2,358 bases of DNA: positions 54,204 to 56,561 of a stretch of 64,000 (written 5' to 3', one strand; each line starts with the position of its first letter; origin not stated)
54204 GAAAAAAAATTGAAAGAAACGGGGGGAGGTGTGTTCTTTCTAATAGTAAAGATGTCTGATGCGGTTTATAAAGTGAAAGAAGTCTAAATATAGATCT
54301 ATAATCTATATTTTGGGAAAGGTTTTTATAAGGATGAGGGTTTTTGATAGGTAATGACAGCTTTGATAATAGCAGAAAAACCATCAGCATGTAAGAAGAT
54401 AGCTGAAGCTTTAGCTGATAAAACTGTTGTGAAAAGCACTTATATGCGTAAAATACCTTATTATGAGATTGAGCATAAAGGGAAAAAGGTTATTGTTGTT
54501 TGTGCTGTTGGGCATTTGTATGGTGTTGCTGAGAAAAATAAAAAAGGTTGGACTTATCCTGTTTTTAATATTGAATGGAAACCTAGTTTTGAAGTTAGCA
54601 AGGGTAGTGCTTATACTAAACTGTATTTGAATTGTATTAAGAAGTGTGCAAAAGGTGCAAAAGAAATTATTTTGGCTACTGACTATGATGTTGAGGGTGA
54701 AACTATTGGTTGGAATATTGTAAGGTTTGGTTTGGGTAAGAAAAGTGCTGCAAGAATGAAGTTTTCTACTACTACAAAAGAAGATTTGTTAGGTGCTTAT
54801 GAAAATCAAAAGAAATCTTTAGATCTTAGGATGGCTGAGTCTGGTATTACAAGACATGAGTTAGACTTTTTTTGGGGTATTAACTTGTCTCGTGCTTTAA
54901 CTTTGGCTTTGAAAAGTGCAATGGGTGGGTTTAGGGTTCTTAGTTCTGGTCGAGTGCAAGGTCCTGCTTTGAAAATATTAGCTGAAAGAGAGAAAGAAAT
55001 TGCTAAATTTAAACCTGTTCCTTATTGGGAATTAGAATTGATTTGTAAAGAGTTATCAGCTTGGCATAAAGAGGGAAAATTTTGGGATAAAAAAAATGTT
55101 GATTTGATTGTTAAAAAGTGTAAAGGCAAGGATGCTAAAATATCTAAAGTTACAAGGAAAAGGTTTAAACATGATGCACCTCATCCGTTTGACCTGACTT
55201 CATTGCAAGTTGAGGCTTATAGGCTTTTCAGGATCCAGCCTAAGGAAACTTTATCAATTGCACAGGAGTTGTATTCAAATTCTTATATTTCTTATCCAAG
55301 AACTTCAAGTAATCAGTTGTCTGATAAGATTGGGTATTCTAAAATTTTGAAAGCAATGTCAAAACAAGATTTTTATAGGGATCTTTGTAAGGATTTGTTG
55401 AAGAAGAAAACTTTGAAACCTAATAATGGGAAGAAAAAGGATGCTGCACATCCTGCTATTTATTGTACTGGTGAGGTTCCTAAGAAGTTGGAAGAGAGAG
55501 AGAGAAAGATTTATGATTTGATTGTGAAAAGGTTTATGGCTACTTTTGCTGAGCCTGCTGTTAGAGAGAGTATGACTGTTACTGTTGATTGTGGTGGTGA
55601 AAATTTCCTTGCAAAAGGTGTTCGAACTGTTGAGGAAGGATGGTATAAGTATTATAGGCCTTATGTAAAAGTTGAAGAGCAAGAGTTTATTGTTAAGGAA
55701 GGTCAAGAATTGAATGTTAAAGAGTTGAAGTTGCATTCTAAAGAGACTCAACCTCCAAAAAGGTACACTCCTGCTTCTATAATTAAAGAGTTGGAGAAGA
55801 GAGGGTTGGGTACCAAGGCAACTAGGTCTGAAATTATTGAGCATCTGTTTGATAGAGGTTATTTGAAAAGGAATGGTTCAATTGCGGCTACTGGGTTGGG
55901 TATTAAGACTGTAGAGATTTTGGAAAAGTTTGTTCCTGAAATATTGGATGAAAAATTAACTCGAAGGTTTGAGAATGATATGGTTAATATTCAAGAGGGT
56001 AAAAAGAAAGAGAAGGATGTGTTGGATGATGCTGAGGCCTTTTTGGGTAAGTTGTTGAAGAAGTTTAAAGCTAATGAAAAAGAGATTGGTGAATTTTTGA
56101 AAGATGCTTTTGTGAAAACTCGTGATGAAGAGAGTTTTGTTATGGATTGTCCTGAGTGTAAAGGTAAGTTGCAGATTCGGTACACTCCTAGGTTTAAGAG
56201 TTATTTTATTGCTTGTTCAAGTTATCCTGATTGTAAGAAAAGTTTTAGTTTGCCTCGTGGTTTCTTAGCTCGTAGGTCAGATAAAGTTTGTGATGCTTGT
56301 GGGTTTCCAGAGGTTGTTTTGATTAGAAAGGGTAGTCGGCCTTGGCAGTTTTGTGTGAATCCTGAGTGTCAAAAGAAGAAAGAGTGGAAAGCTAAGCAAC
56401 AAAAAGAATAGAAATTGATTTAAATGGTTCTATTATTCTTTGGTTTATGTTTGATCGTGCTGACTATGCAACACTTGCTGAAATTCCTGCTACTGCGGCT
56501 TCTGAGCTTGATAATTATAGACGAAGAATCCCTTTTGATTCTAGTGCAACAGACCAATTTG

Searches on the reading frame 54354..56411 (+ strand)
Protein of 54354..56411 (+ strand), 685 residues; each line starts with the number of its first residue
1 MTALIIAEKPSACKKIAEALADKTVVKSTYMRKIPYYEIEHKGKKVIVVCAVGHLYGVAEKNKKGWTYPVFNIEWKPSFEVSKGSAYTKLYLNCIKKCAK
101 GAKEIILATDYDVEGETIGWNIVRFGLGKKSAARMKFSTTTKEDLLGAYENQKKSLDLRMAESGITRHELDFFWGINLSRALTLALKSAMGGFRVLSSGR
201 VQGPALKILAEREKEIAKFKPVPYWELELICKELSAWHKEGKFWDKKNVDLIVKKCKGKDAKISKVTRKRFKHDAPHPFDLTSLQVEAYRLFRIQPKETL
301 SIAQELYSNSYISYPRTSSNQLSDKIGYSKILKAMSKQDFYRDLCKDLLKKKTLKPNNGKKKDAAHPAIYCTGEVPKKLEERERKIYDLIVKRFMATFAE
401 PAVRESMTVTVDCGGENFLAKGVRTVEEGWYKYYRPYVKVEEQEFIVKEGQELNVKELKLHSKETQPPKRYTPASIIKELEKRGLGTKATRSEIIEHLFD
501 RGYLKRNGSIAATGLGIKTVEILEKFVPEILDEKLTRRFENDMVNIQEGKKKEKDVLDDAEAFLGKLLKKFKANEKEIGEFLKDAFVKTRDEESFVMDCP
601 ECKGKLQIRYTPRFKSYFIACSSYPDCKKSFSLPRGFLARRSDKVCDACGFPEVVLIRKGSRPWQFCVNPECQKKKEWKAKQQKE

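Call 64: search_protein_families(library=pfam, proteins=[window:54354-56411:+], max_evalue=0.001)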
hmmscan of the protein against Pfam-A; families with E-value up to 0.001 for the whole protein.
window:54354-56411:+ (685 aa): 3 families
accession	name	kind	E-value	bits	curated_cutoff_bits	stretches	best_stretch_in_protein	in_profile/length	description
PF01131.25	Topoisom_bac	-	2.2e-123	412.8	35.1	1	157-557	3-410/411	DNA topoisomerase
PF01751.28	Toprim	-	4.7e-15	56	23.1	1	4-138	2-94/96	Toprim domain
PF01396.24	Zn_ribbon_Top1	-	1e-08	35.2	32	1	598-634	3-37/39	Topoisomerase DNA binding C4 zinc finger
